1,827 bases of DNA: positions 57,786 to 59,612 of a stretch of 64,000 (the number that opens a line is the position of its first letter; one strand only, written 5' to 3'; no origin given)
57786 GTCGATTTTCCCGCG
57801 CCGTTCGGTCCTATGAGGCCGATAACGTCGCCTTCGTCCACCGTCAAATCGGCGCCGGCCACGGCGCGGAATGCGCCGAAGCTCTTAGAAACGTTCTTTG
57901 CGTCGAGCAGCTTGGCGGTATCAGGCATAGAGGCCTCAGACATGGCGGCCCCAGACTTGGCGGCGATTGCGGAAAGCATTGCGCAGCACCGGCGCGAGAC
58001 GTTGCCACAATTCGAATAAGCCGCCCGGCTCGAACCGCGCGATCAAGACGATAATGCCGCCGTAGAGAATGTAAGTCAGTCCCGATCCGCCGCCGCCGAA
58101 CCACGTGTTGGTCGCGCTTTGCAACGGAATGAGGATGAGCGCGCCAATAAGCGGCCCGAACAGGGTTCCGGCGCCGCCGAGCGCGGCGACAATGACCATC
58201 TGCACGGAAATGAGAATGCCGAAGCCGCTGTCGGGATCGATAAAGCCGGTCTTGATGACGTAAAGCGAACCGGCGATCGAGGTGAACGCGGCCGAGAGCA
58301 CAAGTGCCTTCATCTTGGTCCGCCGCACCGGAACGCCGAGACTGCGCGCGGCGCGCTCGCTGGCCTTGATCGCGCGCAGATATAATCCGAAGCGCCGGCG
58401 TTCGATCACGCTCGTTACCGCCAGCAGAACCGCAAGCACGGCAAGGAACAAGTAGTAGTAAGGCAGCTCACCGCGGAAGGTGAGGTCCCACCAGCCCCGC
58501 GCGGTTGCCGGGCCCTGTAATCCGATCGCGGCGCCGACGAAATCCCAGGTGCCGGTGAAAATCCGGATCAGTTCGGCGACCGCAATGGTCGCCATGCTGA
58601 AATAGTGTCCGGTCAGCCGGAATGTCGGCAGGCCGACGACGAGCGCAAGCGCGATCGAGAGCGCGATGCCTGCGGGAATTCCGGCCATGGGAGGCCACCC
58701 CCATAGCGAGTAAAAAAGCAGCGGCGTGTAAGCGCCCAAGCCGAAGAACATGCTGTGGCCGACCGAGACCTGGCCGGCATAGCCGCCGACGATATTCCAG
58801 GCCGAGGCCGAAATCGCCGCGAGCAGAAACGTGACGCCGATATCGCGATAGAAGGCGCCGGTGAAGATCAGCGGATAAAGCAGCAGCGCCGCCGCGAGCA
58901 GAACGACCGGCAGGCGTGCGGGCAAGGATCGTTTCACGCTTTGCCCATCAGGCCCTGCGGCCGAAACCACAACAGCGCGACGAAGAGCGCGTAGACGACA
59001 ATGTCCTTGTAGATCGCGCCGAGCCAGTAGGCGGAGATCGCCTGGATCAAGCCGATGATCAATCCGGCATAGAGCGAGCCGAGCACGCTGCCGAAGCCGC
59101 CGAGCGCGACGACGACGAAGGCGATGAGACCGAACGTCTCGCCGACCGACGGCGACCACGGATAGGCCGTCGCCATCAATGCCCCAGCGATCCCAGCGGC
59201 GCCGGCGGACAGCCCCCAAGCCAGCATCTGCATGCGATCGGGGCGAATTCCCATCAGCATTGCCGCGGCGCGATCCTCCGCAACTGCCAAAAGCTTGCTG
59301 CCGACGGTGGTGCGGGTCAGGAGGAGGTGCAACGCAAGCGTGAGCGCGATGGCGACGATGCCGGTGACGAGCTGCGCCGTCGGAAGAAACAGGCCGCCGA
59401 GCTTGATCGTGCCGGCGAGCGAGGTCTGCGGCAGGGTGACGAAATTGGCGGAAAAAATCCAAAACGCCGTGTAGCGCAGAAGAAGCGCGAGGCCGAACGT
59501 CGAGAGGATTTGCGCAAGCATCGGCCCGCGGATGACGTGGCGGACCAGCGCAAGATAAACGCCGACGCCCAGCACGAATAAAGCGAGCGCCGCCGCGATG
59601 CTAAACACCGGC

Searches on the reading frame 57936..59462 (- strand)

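Call 107: search_protein_families(library=pfam, proteins=[window:57936-59462:-], max_evalue=0.00001)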
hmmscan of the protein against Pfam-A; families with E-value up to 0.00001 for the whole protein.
window:57936-59462:- (508 aa): 1 family
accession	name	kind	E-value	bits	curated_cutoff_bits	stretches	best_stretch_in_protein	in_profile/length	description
PF02653.21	BPD_transp_2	-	5.3e-38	131.1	26.8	1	210-474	7-268/269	Branched-chain amino acid transport system / permease component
